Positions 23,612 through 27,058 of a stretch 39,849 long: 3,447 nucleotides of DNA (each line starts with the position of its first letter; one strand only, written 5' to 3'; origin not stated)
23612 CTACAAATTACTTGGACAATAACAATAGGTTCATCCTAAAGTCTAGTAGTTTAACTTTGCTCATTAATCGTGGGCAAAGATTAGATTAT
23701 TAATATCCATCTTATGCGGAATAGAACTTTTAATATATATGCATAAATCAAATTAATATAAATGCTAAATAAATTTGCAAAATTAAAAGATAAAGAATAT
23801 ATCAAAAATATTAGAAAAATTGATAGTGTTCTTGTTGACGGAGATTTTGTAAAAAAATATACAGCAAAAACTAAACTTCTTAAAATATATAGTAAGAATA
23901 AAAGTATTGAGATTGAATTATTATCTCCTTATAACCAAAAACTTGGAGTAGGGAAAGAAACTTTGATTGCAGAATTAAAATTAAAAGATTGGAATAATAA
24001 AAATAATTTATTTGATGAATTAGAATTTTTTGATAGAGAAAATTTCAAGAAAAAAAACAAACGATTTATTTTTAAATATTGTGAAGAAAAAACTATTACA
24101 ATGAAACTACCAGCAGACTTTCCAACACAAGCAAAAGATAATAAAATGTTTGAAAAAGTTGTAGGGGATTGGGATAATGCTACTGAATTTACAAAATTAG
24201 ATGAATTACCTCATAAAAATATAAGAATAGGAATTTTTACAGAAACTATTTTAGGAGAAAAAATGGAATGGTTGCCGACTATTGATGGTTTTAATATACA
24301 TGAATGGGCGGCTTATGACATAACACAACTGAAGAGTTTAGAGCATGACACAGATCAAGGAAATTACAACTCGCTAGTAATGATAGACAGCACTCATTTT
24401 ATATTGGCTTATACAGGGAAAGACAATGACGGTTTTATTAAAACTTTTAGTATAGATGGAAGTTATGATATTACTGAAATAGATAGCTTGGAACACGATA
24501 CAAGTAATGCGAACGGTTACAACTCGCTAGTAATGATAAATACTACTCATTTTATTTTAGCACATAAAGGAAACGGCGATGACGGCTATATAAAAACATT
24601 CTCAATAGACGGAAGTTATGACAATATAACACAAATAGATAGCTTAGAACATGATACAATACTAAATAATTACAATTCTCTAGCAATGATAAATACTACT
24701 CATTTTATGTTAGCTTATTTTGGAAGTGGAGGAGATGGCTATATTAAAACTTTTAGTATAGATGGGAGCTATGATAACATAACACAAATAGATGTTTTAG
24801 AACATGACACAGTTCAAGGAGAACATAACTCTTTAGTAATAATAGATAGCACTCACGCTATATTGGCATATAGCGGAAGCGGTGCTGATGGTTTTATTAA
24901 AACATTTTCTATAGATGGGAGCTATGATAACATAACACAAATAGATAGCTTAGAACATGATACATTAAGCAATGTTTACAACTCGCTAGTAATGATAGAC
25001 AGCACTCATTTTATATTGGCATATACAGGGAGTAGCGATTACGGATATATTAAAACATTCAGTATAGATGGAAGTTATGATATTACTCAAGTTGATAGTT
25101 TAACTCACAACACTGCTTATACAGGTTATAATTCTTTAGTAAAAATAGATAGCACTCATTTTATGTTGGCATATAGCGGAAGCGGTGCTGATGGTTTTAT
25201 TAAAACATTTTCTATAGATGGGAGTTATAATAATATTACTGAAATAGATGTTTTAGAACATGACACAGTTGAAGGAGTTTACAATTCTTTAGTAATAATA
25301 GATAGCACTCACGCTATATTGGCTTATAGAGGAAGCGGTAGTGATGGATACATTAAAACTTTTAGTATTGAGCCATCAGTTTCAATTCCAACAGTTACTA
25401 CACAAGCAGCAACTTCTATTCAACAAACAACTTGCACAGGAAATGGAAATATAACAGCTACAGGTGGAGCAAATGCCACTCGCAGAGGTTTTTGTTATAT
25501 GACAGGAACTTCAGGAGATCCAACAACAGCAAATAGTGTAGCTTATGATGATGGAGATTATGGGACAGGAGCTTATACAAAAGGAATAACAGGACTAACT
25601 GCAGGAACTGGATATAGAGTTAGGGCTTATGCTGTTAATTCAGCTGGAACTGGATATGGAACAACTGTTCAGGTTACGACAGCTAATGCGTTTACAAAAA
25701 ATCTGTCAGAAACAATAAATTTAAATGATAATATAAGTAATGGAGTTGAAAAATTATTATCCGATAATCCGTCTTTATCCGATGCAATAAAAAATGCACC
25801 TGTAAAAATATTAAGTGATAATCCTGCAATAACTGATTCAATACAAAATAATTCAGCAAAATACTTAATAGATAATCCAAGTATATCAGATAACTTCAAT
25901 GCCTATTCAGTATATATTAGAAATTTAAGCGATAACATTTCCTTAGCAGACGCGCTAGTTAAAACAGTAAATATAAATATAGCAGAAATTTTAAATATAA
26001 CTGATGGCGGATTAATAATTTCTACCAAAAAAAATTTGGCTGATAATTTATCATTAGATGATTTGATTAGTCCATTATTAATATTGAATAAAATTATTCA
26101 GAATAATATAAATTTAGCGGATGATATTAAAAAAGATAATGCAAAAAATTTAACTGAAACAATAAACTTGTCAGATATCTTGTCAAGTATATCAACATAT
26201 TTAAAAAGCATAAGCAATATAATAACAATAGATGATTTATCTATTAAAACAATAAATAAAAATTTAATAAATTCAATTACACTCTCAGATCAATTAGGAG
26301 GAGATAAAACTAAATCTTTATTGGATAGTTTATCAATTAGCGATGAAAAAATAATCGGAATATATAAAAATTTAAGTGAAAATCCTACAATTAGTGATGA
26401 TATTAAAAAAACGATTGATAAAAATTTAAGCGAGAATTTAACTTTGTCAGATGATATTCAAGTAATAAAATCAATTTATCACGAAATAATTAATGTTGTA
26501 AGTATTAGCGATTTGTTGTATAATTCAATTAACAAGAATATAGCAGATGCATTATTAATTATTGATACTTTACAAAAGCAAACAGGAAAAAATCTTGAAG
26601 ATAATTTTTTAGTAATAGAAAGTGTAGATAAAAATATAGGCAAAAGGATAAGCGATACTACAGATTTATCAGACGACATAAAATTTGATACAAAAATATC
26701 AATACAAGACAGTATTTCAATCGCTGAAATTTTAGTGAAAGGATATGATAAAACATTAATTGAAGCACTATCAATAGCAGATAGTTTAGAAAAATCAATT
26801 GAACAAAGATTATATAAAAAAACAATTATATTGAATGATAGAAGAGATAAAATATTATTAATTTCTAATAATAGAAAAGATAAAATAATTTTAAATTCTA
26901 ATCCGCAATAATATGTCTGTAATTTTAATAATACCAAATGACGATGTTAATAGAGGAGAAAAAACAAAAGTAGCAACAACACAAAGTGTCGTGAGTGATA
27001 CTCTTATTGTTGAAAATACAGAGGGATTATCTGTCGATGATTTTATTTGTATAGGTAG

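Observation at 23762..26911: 1049-aa virion-module protein with seven near-identical 50-aa repeats, an Fn3-like domain and about twenty 17-aa repeats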

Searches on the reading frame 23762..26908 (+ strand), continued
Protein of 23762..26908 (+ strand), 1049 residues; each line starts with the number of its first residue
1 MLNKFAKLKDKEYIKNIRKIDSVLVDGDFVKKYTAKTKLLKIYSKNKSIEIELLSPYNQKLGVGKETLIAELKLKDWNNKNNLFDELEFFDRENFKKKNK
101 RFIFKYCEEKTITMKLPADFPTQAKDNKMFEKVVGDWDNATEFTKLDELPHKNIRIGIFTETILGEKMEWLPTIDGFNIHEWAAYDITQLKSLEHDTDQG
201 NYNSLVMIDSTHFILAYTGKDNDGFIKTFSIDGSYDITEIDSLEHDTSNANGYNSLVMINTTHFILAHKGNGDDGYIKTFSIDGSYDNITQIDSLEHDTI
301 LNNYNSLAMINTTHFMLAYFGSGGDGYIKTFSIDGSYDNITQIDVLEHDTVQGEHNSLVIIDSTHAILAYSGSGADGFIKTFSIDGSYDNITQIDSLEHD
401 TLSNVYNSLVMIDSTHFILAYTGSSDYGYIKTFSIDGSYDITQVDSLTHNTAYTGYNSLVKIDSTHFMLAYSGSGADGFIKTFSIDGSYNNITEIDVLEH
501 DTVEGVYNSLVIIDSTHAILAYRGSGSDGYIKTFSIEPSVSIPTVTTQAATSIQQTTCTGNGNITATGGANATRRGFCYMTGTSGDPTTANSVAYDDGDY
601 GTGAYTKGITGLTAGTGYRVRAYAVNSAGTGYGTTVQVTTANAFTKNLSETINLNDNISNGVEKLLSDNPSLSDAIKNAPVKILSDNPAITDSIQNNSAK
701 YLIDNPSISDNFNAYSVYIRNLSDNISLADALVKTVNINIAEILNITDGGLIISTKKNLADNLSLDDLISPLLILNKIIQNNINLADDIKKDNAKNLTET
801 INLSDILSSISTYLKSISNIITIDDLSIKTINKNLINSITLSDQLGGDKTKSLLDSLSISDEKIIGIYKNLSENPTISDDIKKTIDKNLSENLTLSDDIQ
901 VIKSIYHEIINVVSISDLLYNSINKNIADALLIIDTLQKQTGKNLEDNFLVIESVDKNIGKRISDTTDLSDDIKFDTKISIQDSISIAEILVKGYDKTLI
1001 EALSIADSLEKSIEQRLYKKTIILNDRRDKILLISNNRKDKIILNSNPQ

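Call 40: search_protein_families(library=pfam, proteins=[L001:12065-15040:+, L001:7789-9954:+], max_evalue=0.05)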
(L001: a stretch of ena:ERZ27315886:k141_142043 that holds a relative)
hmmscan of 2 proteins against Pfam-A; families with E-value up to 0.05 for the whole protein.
L001:12065-15040:+ (992 aa): 1 family
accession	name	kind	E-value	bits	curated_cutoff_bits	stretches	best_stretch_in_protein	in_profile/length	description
PF09263.16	PEX-2N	-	0.038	14.7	30.5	0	591-612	54-75/83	Peroxisome biogenesis factor 1, N-terminal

L001:7789-9954:+ (722 aa): 0 families

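Call 41: search_protein_families(library=phrogs, proteins=[L001:12065-15040:+, L001:7789-9954:+], max_evalue=0.01)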
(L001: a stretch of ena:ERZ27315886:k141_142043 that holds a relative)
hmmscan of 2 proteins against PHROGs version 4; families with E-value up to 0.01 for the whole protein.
L001:12065-15040:+ (992 aa): 1 family
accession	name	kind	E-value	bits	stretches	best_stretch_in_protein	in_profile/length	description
phrog_12240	-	unknown function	2.2e-21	77.8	3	380-572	10-204/387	-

L001:7789-9954:+ (722 aa): 0 families

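Call 44: find_encoding_contigs(protein=P0021, flank=10000, max_places=1)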
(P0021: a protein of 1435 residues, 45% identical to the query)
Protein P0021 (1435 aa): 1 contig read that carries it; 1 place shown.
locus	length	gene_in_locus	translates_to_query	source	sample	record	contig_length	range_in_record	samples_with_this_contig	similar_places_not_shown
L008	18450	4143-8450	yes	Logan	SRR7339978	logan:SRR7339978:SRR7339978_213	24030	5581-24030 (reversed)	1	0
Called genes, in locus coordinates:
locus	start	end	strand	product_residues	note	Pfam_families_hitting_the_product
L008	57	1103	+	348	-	PF04586:Peptidase_S78 (weak)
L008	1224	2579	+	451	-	PF05065:Phage_capsid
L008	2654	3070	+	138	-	-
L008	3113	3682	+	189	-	-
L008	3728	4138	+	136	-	-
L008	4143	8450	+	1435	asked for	-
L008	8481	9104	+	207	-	-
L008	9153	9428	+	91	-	-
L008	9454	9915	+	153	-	-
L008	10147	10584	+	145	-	-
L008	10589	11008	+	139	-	-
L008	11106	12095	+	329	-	PF18906:Phage_tube_2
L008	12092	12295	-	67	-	PF05154:TM2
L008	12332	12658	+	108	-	-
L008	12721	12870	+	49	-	-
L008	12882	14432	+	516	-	PF20155:TMP_3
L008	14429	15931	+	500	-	PF24032:YQBQ (faint)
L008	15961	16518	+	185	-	-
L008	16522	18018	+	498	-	-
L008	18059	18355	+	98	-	-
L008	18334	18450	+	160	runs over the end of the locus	-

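Call 45: find_encoding_contigs(protein=P0099, flank=10000, max_places=1)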
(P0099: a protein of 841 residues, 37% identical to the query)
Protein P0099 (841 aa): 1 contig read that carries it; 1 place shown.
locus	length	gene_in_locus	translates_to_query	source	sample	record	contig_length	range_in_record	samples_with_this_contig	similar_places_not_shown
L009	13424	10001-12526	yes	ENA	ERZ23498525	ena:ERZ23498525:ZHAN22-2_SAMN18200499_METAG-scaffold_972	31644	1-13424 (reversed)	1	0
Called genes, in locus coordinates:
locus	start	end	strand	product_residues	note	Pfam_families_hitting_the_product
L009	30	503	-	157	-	-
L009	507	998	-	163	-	-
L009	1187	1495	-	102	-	-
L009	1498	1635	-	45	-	-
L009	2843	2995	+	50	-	PF13597:NRDD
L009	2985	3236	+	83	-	-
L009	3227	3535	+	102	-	-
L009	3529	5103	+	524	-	-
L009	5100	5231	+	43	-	-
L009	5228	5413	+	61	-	-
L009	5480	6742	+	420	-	PF04860:Phage_portal (weak)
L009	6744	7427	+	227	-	-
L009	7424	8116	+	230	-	PF03452:Anp1 (weak)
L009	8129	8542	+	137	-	-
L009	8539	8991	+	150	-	-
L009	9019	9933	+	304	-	PF05065:Phage_capsid, PF25209:Phage_capsid_4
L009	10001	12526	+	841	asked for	-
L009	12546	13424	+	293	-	?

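Call 46: find_encoding_contigs(protein=P0008, flank=10000, max_places=1)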
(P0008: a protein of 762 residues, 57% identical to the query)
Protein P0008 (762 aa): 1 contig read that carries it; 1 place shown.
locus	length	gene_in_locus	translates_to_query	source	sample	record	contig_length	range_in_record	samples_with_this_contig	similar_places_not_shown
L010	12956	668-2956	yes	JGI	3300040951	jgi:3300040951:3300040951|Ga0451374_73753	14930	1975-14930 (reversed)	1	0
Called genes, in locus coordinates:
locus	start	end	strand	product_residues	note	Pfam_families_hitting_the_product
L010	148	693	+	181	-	PF07963:N_methyl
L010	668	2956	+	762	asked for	PF13385:Laminin_G_3 (faint)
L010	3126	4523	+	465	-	PF00772:DnaB, PF03796:DnaB_C, PF13481:AAA_25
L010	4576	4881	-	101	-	PF00829:Ribosomal_L21p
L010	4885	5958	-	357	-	PF04108:ATG17_like (faint), PF02646:RmuC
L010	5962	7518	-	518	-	PF12072:RNase_Y_N, PF00013:KH_1, PF22891:KH_PNO1_2nd (weak), PF01966:HD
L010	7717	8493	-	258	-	PF01026:TatD_DNase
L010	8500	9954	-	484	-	PF00133:tRNA-synt_1, PF01406:tRNA-synt_1e, PF09334:tRNA-synt_1g, PF00133:tRNA-synt_1, PF19303:Anticodon_3 (weak), PF08264:Anticodon_1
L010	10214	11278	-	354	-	PF01594:AI-2E_transport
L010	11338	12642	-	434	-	PF19289:PmbA_TldD_3rd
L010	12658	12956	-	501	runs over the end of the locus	PF01523:PmbA_TldD_1st (weak), PF19289:PmbA_TldD_3rd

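Call 50: find_encoding_contigs(protein=P0024, flank=10000, max_places=1)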
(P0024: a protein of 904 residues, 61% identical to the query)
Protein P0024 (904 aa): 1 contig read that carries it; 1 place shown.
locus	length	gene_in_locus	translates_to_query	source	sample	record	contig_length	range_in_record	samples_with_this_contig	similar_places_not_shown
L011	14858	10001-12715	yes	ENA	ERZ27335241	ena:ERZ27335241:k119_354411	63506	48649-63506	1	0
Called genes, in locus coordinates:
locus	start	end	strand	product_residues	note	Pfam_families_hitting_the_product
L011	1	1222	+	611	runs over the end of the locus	PF04984:Phage_sheath_1 (weak)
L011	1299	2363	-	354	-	-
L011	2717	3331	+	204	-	PF13392:HNH_3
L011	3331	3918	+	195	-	PF23849:Phage_TTP_2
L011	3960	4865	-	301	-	-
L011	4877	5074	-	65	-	-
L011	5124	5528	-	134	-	PF09424:YqeY (weak)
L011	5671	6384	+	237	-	PF12322:T4_baseplate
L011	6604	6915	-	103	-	PF12476:DUF3696 (weak)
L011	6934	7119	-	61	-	-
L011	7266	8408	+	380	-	-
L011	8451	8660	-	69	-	-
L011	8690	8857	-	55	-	-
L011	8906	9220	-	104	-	-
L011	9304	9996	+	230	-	PF16724:T4-gp15_tss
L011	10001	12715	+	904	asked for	-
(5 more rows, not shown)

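Call 51: find_encoding_contigs(protein=P0020, flank=10000, max_places=1)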
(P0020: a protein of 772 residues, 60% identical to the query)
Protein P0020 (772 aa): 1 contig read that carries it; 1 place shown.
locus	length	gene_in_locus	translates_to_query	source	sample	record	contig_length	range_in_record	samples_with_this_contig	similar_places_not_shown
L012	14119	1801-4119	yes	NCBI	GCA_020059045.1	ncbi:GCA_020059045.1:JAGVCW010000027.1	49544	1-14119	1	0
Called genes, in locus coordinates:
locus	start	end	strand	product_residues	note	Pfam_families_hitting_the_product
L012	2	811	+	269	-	?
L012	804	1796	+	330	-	PF13354:Beta-lactamase2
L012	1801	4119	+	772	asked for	-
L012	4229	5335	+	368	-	-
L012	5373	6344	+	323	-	-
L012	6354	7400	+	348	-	PF17936:Big_6 (faint)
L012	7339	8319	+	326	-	-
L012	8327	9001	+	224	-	PF02592:Vut_1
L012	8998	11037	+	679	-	-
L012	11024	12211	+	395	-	-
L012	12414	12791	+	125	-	-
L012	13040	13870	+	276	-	PF03462:PCRF, PF00472:RF-1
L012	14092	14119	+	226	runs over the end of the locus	PF02463:SMC_N (weak), PF00005:ABC_tran, PF13304:AAA_21 (weak)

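Call 84: find_encoding_contigs(protein=P0017, flank=8000, max_places=2)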
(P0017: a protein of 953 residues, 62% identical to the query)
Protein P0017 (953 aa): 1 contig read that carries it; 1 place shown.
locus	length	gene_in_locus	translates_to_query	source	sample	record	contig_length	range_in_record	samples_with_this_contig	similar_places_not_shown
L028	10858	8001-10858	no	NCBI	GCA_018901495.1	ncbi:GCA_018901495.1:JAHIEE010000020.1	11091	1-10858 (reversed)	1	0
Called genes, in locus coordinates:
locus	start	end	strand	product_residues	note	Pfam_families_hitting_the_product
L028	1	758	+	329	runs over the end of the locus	PF05175:MTS, PF06325:PrmA, PF13489:Methyltransf_23 (weak), PF08241:Methyltransf_11, PF08242:Methyltransf_12 (weak), PF13649:Methyltransf_25, PF13847:Methyltransf_31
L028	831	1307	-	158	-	PF00293:NUDIX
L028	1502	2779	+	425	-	PF00012:HSP70, PF06723:MreB_Mbl (faint), PF00012:HSP70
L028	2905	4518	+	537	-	PF01553:Acyltransferase, PF12147:Methyltransf_20 (weak)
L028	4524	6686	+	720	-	PF16927:HisKA_7TM, PF13185:GAF_2 (weak), PF13492:GAF_3 (weak), PF00512:HisKA, PF02518:HATPase_c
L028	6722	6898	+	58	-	PF25160:LdpA_Fe-S-bd (faint), PF00037:Fer4 (faint), PF13459:Fer4_15, PF13370:Fer4_13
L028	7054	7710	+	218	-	PF09997:DUF2238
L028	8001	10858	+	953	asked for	PF10102:DUF2341 (weak)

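Call 85: find_encoding_contigs(protein=P0002, flank=8000, max_places=2)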
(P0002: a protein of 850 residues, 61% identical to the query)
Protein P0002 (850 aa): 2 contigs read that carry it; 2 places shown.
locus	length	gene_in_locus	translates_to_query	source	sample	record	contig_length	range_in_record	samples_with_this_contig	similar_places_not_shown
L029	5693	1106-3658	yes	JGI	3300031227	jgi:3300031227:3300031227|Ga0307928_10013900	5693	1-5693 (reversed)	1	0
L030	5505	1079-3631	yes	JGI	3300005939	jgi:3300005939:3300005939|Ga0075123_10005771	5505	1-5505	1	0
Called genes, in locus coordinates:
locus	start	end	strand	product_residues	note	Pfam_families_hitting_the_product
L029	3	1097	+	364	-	?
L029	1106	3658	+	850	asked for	PF00041:fn3 (faint)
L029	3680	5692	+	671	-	?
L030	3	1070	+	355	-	?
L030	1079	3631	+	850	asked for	PF00041:fn3 (faint)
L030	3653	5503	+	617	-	?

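Call 93: search_protein_families(library=phrogs, proteins=[L008:2654-3067:+, L008:3113-3679:+, L008:3728-4135:+, L008:8481-9101:+, L008:9153-9425:+, L008:9454-9912:+, L008:10147-10581:+, L008:10589-11005:+, L009:12546-13424:+], max_evalue=0.01)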
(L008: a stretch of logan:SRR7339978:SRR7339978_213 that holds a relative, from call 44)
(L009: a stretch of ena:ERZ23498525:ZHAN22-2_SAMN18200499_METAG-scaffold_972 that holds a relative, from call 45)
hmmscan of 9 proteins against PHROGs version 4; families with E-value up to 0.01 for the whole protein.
L008:2654-3067:+ (138 aa): 0 families

L008:3113-3679:+ (189 aa): 0 families

L008:3728-4135:+ (136 aa): 0 families

L008:8481-9101:+ (207 aa): 4 families
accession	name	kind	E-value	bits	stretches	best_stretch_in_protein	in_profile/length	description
phrog_442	-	connector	1.3e-12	48.6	1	20-204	100-262/270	head-tail adaptor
phrog_1161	-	connector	0.0034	18.6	0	151-203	52-95/106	head-tail adaptor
phrog_132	-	connector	0.0049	17.8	0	162-203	69-106/124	head-tail adaptor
phrog_477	-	connector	0.0058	17.3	1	139-202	93-164/220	head-tail adaptor Ad1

L008:9153-9425:+ (91 aa): 0 families

L008:9454-9912:+ (153 aa): 0 families

L008:10147-10581:+ (145 aa): 1 family
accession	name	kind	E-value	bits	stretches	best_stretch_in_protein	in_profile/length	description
phrog_5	-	connector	2.1e-09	38.5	1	1-136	90-205/239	tail completion or Neck1 protein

L008:10589-11005:+ (139 aa): 1 family
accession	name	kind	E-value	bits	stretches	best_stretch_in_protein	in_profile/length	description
phrog_24400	-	unknown function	0.0039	18.6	1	22-61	15-54/140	-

L009:12546-13424:+ (293 aa): 0 families

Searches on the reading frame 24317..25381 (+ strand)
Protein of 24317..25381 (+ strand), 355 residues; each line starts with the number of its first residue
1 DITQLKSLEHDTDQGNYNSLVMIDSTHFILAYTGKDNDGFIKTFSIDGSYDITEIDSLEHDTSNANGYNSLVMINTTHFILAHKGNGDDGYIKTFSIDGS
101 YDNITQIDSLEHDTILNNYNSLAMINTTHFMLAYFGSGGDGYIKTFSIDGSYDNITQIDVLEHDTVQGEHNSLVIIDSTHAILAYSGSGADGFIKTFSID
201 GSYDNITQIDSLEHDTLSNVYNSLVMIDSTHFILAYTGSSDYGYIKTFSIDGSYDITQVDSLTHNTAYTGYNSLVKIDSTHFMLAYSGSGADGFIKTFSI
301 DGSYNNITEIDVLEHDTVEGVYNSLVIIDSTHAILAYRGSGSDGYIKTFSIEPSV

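Call 65: search_protein_representatives(protein=window:24317-25381:+)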
Query: 355 residues. Proteins with E-value up to 0.001 (for the whole library): 1593; up to 1e-10: 1076; up to 1e-30: 361. The best 150 are listed.
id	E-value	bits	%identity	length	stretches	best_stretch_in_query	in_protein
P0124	0.0e+00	1033.7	32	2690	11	8-351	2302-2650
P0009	1.2e-228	774.1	47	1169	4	63-351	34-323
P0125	4.0e-186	634.4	63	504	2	2-302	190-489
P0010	2.8e-175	598.7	51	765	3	15-317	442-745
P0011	3.1e-172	588.7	47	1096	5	104-352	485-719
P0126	2.3e-161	552.9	61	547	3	14-258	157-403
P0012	1.9e-150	517.1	71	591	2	90-302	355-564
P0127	3.1e-148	509.8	54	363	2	3-300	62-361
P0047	1.2e-144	498.0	55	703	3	155-351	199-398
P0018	2.1e-135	467.6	69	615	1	1-353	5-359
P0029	2.6e-131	454.1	63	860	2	121-351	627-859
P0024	7.3e-131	452.7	63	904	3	206-348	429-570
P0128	8.6e-122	422.9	53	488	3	87-251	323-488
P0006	7.0e-117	406.7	57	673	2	1-353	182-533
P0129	1.4e-116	405.7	57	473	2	103-338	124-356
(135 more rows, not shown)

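Call 96: search_solved_structures(query=A4, max_evalue=10, show_alignments=2)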
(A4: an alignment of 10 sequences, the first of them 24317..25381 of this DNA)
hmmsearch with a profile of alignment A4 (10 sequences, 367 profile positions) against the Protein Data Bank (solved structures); distinct sequences matched with E-value up to 10: 0.
